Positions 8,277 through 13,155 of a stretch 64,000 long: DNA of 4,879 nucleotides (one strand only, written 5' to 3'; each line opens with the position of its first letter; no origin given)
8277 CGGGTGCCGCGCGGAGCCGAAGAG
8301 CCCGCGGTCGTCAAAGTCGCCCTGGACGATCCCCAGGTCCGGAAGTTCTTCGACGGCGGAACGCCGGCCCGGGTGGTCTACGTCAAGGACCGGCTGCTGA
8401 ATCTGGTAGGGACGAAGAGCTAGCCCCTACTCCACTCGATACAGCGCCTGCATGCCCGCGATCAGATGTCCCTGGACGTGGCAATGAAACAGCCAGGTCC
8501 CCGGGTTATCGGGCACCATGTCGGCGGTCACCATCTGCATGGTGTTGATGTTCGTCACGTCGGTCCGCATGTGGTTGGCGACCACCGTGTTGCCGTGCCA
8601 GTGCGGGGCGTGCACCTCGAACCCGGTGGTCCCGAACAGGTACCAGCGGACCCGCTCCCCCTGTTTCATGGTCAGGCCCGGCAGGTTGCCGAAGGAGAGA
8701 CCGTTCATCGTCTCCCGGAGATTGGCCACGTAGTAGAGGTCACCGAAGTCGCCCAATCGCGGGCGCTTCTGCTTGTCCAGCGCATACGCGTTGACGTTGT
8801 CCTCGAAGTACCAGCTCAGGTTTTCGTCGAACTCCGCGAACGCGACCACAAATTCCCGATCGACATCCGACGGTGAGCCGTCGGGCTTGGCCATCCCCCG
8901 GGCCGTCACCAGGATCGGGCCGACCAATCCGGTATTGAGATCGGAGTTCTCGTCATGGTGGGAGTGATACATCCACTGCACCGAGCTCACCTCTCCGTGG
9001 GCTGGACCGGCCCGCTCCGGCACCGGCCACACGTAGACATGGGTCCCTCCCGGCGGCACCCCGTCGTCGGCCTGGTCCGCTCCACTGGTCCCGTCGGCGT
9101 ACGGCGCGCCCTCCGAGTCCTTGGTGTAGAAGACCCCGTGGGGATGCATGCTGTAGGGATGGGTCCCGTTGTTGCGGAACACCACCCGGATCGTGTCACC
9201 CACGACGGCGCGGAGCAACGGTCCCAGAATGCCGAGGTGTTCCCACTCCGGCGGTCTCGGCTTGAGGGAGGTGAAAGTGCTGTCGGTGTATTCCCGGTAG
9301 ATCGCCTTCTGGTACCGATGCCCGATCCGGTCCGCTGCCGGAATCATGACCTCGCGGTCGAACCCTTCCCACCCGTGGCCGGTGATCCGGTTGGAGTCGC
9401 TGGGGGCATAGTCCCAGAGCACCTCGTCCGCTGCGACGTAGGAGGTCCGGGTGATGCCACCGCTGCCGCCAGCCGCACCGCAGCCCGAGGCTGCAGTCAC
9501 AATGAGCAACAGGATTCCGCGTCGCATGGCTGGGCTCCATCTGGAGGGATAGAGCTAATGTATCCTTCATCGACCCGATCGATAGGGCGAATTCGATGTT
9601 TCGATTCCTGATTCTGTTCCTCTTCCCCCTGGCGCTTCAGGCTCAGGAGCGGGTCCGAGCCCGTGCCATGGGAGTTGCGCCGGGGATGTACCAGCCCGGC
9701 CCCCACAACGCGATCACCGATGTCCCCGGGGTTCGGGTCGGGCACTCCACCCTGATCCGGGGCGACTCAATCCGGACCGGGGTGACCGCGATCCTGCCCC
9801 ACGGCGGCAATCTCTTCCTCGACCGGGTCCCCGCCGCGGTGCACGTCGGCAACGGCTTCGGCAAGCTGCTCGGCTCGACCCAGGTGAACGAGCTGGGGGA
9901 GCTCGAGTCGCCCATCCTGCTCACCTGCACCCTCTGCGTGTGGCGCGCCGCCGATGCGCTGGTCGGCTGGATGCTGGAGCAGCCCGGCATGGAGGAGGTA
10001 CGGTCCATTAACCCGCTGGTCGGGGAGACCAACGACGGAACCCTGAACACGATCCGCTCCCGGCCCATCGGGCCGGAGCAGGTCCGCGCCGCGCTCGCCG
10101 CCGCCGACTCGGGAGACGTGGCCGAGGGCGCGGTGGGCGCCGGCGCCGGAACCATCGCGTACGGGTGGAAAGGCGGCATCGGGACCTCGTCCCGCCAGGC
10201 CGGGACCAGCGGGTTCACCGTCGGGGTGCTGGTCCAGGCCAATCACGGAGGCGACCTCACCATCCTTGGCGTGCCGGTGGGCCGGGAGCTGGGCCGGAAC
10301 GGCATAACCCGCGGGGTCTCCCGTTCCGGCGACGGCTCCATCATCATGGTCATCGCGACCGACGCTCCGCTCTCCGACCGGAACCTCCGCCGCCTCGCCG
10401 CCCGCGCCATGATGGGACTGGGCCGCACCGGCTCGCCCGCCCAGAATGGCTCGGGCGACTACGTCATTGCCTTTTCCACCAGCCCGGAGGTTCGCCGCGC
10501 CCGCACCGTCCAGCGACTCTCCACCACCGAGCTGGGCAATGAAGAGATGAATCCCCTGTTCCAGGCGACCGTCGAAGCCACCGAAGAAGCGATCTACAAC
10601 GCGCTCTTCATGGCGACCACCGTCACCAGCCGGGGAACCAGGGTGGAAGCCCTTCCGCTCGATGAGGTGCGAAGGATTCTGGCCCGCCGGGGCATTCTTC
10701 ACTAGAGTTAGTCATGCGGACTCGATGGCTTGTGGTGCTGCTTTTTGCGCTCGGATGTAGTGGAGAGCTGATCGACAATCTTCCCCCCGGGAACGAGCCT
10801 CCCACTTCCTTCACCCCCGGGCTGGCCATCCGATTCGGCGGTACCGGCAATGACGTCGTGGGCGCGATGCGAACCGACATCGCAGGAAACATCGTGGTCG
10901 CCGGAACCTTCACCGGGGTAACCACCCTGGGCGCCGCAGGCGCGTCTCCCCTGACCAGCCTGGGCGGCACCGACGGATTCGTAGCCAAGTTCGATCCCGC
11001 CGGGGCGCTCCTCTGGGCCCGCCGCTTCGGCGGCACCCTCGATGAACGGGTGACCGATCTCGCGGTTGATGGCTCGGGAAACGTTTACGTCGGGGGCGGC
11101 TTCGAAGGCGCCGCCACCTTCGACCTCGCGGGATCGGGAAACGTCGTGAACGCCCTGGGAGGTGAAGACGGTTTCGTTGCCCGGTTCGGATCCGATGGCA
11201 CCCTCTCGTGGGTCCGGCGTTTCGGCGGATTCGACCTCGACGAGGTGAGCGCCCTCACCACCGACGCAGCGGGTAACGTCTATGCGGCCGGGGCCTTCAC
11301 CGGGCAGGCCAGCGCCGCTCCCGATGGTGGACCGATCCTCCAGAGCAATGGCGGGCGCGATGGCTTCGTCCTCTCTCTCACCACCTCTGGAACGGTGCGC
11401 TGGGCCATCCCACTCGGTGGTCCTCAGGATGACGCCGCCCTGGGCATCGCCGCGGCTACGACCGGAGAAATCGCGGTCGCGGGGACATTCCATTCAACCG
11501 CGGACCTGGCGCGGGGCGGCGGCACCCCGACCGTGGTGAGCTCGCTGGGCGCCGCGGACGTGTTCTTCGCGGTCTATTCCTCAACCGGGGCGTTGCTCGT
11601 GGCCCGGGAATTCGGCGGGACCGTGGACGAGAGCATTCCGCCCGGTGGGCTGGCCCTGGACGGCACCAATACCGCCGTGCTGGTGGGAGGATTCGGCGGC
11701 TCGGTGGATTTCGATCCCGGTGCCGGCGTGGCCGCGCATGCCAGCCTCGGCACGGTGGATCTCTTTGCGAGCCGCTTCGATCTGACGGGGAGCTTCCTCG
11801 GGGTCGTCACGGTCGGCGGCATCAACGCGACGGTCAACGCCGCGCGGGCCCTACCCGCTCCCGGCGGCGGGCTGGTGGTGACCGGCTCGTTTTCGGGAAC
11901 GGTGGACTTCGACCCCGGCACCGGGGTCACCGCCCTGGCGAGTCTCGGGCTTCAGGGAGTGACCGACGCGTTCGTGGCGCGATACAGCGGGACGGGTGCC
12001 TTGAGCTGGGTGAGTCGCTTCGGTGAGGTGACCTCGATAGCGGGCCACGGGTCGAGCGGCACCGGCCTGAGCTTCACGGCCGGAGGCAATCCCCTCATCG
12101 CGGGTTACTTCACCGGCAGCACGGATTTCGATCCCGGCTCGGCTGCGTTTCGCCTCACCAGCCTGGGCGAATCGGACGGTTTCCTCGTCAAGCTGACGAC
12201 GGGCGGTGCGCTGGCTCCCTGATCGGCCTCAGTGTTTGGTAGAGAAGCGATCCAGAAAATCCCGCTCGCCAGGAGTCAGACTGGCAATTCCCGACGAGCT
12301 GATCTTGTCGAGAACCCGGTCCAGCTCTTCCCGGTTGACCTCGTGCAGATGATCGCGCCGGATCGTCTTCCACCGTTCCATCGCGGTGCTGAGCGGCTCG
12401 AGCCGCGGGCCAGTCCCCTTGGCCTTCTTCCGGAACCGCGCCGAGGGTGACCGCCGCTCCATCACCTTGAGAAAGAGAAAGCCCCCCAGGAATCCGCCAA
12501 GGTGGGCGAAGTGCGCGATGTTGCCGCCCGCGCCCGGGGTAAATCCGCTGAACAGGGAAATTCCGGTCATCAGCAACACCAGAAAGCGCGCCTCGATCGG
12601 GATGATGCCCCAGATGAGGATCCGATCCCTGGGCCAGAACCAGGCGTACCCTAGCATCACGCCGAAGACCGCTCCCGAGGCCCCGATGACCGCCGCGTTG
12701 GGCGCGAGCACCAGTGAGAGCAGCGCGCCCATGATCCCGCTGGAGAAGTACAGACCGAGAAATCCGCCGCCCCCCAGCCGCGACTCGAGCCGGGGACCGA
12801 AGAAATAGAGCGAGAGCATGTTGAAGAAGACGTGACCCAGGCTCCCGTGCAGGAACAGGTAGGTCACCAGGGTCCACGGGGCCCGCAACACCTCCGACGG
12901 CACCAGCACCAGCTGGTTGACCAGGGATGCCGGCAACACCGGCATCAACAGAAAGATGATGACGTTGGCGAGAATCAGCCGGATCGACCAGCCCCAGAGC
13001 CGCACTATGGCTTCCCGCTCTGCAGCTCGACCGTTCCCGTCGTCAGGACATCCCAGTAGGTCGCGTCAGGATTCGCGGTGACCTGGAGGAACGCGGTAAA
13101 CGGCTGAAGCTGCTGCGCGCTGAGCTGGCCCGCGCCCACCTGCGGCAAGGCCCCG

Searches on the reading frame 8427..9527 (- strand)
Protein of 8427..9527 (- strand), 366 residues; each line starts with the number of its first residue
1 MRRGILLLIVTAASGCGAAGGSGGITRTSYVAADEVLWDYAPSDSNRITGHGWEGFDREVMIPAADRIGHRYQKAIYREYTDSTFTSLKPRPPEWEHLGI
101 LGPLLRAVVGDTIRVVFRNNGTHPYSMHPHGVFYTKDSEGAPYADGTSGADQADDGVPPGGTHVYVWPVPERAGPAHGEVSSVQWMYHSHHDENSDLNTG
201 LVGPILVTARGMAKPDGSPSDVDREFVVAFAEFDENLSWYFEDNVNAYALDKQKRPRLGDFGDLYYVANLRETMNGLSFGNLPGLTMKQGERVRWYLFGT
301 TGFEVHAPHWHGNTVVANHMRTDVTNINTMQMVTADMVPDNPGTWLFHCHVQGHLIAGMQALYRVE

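Call 66: search_protein_families(library=pfam, proteins=[window:8427-9527:-], max_evalue=0.0001)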
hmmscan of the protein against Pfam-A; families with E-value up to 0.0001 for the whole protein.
window:8427-9527:- (366 aa): 2 families
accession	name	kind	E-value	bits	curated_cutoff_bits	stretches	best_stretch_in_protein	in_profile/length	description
PF07731.20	Cu-oxidase_2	-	1.3e-17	64.3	20.4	1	272-365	23-133/137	Multicopper oxidase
PF07732.21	Cu-oxidase_3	-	3.1e-11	43.8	21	1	100-209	24-116/119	Multicopper oxidase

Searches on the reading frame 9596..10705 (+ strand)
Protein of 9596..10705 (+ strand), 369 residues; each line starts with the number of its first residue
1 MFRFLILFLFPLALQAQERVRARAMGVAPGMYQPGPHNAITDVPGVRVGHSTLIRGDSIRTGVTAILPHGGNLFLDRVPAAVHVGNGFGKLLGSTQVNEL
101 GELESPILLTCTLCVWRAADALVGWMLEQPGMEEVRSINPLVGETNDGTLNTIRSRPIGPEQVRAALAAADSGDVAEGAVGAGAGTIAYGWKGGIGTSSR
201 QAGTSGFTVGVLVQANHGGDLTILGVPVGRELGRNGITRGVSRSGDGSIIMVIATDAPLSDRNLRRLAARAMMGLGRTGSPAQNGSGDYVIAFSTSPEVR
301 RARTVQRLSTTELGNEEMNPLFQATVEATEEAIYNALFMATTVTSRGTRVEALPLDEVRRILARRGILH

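Call 66: search_protein_families(library=pfam, proteins=[window:9596-10705:+], max_evalue=0.0001)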
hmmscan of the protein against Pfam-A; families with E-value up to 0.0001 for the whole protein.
window:9596-10705:+ (369 aa): 1 family
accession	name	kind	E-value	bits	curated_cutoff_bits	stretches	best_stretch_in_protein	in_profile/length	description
PF03576.19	Peptidase_S58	-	2.2e-114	382.6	23.9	1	38-347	1-303/307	Peptidase family S58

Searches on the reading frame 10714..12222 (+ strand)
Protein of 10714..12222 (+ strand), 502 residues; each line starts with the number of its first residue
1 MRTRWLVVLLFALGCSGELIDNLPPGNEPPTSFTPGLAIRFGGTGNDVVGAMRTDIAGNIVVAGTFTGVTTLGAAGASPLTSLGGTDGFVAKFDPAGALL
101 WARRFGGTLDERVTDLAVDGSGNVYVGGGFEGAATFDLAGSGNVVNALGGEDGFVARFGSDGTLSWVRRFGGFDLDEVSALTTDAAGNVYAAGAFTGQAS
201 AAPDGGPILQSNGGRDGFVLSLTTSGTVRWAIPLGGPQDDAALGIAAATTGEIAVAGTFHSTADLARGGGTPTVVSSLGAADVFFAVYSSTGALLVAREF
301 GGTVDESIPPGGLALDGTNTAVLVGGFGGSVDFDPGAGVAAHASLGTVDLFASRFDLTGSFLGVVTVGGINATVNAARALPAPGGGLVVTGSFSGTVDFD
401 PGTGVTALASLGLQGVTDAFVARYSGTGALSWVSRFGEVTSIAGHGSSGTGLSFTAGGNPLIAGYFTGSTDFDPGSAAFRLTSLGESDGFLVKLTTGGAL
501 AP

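Call 66: search_protein_families(library=pfam, proteins=[window:10714-12222:+], max_evalue=0.0001)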
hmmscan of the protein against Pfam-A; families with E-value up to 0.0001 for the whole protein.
window:10714-12222:+ (502 aa): 1 family
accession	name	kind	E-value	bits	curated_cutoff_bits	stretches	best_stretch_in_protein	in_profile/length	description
PF06739.17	SBBP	-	8.8e-07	29.2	20.5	0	101-128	2-30/38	Beta-propeller repeat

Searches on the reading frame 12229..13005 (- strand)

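Call 66: search_protein_families(library=pfam, proteins=[window:12229-13005:-], max_evalue=0.0001)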
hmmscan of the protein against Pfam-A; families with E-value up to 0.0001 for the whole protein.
window:12229-13005:- (258 aa): 2 families
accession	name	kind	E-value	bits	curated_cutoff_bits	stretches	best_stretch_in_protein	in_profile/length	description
PF01694.28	Rhomboid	-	5.4e-33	114.6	22.6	1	43-181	4-139/143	Rhomboid domain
PF20216.3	DUF6576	-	9.7e-09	35.7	27.3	1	224-257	14-47/47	Family of unknown function (DUF6576)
